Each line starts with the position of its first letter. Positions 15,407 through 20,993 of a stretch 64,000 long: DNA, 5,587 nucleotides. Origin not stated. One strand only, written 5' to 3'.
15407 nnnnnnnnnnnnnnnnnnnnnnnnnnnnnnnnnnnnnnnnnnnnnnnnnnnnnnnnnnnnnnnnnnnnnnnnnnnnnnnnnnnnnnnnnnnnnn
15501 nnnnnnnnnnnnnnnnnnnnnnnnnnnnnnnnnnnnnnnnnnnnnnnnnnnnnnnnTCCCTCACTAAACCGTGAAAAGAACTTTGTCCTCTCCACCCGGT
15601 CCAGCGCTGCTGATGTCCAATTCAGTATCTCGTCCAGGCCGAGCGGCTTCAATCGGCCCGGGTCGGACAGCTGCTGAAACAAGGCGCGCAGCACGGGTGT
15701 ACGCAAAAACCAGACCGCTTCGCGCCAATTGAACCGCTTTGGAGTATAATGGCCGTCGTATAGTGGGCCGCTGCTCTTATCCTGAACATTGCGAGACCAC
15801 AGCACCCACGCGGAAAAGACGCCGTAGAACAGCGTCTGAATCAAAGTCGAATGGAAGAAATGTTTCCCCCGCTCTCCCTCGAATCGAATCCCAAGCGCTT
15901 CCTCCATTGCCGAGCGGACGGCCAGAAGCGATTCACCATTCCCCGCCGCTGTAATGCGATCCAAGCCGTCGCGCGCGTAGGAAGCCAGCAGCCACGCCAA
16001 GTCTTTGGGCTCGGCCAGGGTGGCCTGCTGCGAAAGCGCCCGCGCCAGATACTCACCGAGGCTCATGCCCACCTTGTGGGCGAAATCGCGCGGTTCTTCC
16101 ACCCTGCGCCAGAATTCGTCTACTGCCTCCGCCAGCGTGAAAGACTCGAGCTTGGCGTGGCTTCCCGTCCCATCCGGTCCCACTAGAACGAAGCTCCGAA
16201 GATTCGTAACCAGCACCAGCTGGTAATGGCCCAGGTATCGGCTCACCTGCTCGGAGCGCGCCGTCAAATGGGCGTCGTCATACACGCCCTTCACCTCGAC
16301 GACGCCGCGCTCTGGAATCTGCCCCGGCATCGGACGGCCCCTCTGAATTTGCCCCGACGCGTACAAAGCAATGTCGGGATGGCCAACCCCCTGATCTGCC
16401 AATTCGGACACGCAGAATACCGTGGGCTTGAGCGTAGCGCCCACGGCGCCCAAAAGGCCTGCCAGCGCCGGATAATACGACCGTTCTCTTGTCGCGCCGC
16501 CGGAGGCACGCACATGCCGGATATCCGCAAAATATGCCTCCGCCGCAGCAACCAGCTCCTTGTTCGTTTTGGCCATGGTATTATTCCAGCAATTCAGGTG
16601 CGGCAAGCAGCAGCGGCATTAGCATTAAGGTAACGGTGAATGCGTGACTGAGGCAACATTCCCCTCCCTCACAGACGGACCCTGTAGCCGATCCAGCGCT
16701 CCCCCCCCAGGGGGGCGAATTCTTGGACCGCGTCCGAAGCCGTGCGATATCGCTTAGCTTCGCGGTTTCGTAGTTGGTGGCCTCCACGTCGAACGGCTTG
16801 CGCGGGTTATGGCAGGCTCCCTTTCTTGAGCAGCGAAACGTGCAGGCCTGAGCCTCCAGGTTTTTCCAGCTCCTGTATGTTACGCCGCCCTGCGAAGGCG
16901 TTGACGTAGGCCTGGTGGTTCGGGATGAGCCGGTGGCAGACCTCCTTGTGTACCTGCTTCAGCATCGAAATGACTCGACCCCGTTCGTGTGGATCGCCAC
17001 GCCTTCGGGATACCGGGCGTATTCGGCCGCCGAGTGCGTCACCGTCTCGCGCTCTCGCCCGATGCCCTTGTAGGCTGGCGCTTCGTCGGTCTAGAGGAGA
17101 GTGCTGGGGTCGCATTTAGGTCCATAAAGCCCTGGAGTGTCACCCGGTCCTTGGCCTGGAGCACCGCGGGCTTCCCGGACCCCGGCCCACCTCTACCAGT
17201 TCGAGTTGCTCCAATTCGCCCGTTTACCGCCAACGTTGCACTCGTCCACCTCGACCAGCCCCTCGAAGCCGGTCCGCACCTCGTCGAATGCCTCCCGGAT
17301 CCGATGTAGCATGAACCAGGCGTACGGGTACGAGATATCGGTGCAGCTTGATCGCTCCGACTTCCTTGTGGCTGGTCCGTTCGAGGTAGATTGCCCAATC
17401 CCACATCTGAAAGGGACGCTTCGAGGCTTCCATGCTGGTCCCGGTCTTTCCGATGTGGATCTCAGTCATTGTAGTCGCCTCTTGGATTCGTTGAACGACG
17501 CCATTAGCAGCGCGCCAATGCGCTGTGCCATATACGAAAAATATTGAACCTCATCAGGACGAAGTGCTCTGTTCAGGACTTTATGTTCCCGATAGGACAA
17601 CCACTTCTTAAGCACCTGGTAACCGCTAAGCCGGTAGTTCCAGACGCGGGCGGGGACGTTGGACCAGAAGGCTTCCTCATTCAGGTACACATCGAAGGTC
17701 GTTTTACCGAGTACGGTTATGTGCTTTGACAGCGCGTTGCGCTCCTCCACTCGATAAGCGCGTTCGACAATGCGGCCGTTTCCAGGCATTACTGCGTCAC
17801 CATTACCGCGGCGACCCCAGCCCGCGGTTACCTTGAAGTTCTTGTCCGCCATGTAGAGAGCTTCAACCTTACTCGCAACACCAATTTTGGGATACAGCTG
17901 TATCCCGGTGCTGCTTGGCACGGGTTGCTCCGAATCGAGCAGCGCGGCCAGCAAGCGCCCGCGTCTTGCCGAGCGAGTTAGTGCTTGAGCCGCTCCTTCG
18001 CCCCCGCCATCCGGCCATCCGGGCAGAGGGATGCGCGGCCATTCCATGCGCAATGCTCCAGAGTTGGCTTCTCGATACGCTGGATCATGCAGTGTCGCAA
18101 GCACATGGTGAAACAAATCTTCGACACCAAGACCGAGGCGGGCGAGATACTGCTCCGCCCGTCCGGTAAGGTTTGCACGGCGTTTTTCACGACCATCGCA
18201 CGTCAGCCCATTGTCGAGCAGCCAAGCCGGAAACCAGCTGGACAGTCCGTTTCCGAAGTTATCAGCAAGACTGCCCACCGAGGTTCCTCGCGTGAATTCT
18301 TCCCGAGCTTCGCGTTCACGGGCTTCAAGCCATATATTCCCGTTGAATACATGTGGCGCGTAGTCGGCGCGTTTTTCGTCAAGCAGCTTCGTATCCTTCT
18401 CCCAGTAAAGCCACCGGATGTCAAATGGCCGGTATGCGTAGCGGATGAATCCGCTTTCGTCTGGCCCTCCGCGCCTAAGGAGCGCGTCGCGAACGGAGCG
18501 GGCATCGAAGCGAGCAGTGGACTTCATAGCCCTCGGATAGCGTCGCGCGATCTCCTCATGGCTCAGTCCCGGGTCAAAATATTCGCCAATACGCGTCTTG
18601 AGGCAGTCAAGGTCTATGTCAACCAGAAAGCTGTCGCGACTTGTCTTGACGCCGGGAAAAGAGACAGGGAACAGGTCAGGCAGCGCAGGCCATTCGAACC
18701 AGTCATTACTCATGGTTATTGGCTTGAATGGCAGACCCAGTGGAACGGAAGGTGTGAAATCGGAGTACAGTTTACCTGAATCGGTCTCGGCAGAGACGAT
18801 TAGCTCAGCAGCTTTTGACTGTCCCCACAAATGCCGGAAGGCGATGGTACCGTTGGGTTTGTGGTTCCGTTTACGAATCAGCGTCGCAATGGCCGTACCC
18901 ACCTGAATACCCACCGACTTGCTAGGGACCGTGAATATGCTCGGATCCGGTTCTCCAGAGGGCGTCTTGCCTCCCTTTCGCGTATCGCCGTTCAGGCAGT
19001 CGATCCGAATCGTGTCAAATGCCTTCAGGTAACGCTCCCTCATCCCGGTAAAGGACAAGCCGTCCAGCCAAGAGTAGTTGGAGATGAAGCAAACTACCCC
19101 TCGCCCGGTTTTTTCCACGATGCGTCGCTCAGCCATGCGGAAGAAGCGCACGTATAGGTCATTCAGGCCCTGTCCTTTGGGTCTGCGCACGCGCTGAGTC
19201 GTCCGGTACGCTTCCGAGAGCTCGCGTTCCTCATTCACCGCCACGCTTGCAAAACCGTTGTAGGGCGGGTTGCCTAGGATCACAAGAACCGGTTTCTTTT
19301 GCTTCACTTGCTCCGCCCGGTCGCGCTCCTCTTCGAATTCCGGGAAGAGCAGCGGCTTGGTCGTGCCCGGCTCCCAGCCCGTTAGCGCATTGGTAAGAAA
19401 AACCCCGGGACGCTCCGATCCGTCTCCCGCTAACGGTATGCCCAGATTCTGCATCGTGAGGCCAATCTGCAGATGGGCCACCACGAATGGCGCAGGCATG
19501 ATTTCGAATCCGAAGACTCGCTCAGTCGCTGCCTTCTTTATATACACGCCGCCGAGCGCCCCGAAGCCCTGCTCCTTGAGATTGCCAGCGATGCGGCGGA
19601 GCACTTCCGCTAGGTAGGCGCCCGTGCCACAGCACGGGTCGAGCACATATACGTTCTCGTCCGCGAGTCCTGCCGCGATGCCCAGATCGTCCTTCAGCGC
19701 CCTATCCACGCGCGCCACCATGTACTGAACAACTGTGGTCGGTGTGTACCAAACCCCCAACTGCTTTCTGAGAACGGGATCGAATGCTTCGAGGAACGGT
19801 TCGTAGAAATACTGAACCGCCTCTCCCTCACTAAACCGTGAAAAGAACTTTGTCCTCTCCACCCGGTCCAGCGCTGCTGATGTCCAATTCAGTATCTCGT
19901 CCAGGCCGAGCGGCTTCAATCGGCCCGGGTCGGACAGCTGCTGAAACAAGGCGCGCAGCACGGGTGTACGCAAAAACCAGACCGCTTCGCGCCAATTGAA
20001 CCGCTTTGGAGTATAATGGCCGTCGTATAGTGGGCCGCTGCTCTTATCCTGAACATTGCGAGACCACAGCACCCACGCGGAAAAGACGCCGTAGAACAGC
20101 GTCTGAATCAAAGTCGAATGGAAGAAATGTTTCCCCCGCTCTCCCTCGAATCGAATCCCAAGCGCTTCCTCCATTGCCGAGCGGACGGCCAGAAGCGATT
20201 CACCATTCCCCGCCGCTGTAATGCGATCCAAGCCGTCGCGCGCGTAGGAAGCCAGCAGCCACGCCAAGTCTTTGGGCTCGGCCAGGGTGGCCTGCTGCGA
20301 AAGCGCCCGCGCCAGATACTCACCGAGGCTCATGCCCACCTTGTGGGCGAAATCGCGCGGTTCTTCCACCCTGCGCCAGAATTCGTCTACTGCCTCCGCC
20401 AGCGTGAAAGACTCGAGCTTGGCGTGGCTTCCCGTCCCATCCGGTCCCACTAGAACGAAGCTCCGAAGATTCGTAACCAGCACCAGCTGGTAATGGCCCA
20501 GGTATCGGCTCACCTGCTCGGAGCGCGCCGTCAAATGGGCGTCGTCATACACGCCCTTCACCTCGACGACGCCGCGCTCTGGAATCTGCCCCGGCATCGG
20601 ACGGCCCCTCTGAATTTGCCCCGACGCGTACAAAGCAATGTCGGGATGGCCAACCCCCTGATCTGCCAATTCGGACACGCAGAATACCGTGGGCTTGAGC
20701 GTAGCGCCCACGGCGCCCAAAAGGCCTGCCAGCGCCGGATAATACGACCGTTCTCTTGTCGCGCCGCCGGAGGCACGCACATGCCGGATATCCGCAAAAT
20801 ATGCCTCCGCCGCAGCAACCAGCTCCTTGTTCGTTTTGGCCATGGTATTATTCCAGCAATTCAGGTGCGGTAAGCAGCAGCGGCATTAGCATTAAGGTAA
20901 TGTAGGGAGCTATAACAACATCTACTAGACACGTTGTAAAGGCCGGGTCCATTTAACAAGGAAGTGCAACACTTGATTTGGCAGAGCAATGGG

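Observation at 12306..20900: Two tandem, intact MmeI-like single-chain RM genes whose differences cluster in the specificity (TRD) third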

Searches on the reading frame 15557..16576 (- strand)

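Call 60: search_protein_families(library=pfam, proteins=[window:15557-16576:-], max_evalue=10)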
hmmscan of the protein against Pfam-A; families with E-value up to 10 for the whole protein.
window:15557-16576:- (340 aa): 1 family
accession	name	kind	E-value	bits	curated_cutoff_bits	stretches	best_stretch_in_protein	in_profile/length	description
PF06864.17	PAP_PilO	-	0.11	11.8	26.7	1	141-265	115-198/419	Pilin accessory protein (PilO)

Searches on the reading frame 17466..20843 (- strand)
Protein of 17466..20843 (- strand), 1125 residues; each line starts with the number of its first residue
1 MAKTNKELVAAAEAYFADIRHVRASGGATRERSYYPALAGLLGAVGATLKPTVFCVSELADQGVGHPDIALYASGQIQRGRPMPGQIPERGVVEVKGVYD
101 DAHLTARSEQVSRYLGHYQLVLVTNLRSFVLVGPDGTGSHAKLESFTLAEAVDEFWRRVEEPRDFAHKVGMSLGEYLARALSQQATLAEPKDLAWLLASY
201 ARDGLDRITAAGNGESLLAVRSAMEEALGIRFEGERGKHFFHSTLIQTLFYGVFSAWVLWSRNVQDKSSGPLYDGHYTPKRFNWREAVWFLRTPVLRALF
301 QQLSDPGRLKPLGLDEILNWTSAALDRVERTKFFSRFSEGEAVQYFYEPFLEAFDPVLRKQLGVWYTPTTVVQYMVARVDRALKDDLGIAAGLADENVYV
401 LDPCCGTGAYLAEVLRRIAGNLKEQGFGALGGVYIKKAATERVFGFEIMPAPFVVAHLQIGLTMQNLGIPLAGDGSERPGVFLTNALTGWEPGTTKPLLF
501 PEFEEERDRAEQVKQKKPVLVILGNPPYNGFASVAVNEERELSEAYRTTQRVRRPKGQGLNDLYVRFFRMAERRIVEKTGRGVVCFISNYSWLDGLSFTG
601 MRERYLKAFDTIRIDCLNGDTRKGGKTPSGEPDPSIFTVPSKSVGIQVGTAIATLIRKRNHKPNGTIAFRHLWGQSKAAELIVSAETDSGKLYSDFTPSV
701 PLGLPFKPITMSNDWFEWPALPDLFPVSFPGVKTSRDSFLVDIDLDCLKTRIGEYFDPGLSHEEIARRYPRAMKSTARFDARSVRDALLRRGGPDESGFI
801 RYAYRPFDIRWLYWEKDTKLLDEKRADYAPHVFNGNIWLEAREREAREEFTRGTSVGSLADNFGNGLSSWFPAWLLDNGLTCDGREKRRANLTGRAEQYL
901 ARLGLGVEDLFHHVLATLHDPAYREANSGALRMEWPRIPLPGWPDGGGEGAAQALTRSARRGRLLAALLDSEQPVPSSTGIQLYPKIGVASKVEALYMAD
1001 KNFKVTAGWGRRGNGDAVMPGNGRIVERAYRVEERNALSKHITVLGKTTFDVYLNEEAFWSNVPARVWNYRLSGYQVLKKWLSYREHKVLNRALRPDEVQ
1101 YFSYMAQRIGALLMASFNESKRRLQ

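Call 13: find_encoding_contigs(protein=window:17466-20843:-, flank=10000, max_places=10)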
Protein window:17466-20843:- (1125 aa): no gene with exactly this product is on record in the collection.
